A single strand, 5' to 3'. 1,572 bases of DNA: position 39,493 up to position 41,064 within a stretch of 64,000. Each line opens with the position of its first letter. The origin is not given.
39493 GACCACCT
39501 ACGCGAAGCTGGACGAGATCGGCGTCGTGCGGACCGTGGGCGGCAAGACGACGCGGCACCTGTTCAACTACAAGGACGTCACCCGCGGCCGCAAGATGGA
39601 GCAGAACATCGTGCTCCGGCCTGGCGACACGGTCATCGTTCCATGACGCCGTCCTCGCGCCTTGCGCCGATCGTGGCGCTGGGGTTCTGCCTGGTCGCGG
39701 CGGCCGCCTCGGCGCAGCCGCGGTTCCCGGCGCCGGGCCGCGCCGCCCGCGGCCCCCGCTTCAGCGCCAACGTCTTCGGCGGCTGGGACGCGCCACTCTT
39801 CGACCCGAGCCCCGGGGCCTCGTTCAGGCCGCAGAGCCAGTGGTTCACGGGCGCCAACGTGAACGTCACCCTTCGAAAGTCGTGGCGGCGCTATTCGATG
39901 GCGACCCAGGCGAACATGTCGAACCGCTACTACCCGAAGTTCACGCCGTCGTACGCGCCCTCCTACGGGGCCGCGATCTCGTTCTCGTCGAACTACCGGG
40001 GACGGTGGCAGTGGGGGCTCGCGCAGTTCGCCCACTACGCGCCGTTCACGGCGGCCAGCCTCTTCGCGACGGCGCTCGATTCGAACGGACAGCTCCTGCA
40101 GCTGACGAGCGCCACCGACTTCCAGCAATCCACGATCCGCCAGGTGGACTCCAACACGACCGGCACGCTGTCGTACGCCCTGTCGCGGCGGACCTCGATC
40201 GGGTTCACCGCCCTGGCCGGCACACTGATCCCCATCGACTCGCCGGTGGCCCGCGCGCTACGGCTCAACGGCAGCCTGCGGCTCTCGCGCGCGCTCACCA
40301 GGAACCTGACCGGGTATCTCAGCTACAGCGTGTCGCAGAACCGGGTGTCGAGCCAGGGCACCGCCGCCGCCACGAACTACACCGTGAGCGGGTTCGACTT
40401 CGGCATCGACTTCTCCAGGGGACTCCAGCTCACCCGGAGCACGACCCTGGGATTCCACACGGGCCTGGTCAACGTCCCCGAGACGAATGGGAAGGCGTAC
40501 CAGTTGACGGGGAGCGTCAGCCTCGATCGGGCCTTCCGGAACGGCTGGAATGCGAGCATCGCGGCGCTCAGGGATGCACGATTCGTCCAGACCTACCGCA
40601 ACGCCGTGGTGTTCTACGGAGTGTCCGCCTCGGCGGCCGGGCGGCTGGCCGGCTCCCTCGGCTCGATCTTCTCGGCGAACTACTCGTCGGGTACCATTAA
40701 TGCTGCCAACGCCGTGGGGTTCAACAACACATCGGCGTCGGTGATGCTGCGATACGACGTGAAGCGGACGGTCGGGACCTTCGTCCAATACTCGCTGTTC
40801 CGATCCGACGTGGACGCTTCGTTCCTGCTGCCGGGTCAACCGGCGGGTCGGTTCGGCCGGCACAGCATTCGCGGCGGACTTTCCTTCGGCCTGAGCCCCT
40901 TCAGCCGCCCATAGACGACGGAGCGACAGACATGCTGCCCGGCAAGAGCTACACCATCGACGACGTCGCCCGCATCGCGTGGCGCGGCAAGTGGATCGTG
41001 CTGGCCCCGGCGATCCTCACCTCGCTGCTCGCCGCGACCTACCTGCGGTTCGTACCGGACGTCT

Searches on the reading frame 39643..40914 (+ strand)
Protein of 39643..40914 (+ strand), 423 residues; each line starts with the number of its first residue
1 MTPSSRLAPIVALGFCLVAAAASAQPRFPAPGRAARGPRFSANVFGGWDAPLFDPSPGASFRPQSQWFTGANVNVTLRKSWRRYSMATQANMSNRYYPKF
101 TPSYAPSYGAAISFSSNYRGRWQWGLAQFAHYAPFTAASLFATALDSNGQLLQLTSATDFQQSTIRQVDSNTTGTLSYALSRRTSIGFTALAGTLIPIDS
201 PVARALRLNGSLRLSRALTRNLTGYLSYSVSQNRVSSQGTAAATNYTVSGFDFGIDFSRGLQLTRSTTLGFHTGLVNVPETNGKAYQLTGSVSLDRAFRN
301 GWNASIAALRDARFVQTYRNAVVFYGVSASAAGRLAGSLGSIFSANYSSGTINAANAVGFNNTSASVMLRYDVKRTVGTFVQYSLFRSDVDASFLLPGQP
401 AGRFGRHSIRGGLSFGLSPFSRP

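Call 11: search_protein_families(library=ncbifam, proteins=[window:39643-40914:+], max_evalue=0.00001)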
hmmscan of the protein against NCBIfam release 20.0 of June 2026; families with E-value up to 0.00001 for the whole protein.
window:39643-40914:+ (423 aa): 0 families

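Call 15: search_protein_families(library=pfam, proteins=[window:39643-40914:+], max_evalue=0.001)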
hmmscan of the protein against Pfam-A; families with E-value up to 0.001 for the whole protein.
window:39643-40914:+ (423 aa): 0 families

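Call 29: search_protein_families(library=ncbifam, proteins=[window:39643-40914:+], max_evalue=10)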
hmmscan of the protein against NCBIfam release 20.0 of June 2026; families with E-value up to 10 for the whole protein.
window:39643-40914:+ (423 aa): 2 families
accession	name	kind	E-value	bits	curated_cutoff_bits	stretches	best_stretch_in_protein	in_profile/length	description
NF040642.1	sulf_sens_BigR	equivalog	0.14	12.3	155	1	305-345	53-94/95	sulfite-sensing transcriptional repressor BigR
NF008664.0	PRK11667.1-2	equivalog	0.27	11.2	232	1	209-249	59-100/163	hypothetical protein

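Call 34: find_homologous_proteins(query=window:39643-40914:+, max_evalue=0.00001)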
Query window:39643-40914:+ (423 aa): 31 proteins with E <= 0.00001 among 8000 candidates.
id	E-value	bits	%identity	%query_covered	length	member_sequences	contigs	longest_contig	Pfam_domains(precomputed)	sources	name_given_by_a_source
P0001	6.9e-272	919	100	100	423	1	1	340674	-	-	-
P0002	5.2e-221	752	81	100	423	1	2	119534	-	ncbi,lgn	ncbi:MAG: hypothetical protein AB7O28_05385 [Vicinamibacterales bacterium]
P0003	1.8e-165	569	65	92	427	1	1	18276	-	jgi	jgi:hypothetical protein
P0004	6.5e-160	551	64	94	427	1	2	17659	-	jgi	jgi:hypothetical protein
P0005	6.5e-158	544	63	94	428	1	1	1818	-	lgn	-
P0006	2.7e-153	529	61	91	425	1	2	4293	-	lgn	-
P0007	2.1e-143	496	62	90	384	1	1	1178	-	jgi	jgi:hypothetical protein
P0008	5.1e-142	492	57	100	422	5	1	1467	-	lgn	-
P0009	6.4e-136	472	56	100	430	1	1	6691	-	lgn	-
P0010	3.3e-132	459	53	98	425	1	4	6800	-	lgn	-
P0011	1.5e-131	457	54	98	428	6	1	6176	-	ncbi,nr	ncbi:MAG: hypothetical protein IT181_26250 [Acidobacteria bacterium]|nr:hypothetical protein [Acidob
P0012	2.3e-131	457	55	96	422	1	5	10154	-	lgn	-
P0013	1.3e-130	454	54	98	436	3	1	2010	PF05275.18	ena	-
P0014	2.3e-129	450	53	98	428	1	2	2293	-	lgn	-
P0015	1.1e-128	448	54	98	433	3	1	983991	-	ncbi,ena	-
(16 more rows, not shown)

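Call 43: predict_structure(alignment_id=A1)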
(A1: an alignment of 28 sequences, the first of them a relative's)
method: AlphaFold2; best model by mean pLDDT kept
length: 423 residues; sequences in the alignment: 28
mean_pLDDT: 74.8   pTM: 0.72
mean pLDDT of the five models: 74.8, 73.3, 71.8, 71.6, 69.3
residues with pLDDT >= 90: 35; 70-90: 272; 50-70: 70; < 50: 46
segments of 3 or more residues with pLDDT < 50: 1-34, 137-147
pLDDT, mean of each block of 10 residues (from residue 1): 37 37 28 61 91 83 87 87 86 84 82 82 85 58 47 62 73 86 88 78 80 85 83 76 77 69 72 74 72 75 75 68 76 84 82 76 86 89 88 68 87 82 52
secondary structure, 60 per line:
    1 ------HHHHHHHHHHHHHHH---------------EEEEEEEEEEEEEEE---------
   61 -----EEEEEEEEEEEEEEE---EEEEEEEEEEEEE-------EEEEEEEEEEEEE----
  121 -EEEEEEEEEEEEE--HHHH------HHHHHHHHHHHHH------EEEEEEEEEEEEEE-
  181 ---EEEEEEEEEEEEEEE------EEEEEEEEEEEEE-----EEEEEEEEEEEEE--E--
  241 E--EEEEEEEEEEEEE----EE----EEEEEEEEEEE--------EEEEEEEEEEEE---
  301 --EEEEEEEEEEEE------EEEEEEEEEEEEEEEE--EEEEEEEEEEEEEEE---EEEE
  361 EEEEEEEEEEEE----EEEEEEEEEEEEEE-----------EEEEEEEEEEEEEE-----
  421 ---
elements in order: H7-21 E37-51 E66-80 E84-96 E104-116 E122-134 H137-140 H147-159 E166-179 E184-198 E205-217 E223-235 E244-256 E267-277 E286-297 E303-314 E321-336 E339-353 E357-372 E377-390 E402-415

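Call 46: fold_search(model_id=the predicted structure, library=pdb)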
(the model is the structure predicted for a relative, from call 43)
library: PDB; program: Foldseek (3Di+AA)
matches with E <= 10: 847; with E <= 0.001: 363
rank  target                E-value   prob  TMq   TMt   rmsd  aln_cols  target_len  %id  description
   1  8wv0_B                3.5e-08  1.00  0.36  0.44   9.4       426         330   12  Outer membrane porin of Burkholderia pseudomallei (BpsOmp38) (released 2024-10-30)
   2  4rdt_A                5.2e-08  1.00  0.39  0.29  14.4       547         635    9  Structure of the bacterial Zn-transporter ZnuD from Neisseria meningitidis (flexible conformation bound to a zinc ion) (released 2015-08-19)
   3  5fr8_A                7.0e-08  1.00  0.45  0.30  13.6       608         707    6  Crystal structure of the siderophore receptor PirA from Acinetobacter baumannii (released 2016-05-11)
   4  4rdt_B                7.4e-08  1.00  0.40  0.29  14.4       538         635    9  Structure of the bacterial Zn-transporter ZnuD from Neisseria meningitidis (flexible conformation bound to a zinc ion) (released 2015-08-19)
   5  8jto                  9.0e-08  1.00  0.32  0.37  12.2       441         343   12  Outer membrane porin of Burkholderia pseudomallei (BpsOmp38) in complex with ceftazidime (released 2024-06-26)
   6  6v81                  1.2e-07  1.00  0.34  0.24  17.3       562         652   10  The crystal structure of the outer-membrane transporter YncD (released 2020-05-06)
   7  5fp2_B                1.8e-07  1.00  0.40  0.33  12.7       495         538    9  Crystal structure of the siderophore receptor PirA from Pseudomonas aeruginosa (released 2015-12-09)
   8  5fp2_A                1.9e-07  1.00  0.43  0.37  13.2       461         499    9  Crystal structure of the siderophore receptor PirA from Pseudomonas aeruginosa (released 2015-12-09)
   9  5dl8_A                2.2e-07  1.00  0.38  0.40   8.8       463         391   10  Crystal structure of Acinetobacter baumannii OccAB4 (released 2016-02-03)
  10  1fep                  2.7e-07  1.00  0.40  0.28  14.9       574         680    8  FERRIC ENTEROBACTIN RECEPTOR (released 1999-01-13)
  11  6i2j                  4.9e-07  1.00  0.41  0.28  14.3       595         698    7  Crystal structure of the ferric enterobactin receptor mutant (Q482A) from Pseudomonas aeruginosa (PfeA) in complex with  (released 2019-01-16)
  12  2r4l_B                5.2e-07  1.00  0.29  0.29  21.5       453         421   11  Crystal structure of the long-chain fatty acid transporter FadL mutant P34A (released 2008-09-16)
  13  5m9b                  5.4e-07  1.00  0.44  0.29  13.9       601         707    7  Crystal structure of the ferric enterobactin receptor (PfeA) from Pseudomonas aeruginosa (released 2018-02-21)
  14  5fp1                  5.7e-07  1.00  0.39  0.27  15.5       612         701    9  Crystal structure of the siderophore receptor PiuA from Acinetobacter baumannii (released 2016-05-11)
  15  6r1f                  6.3e-07  1.00  0.43  0.29  14.6       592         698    7  Crystal structure of the ferric enterobactin receptor mutant R480A from Pseudomonas aeruginosa (PfeA) in complex with en (released 2019-04-10)
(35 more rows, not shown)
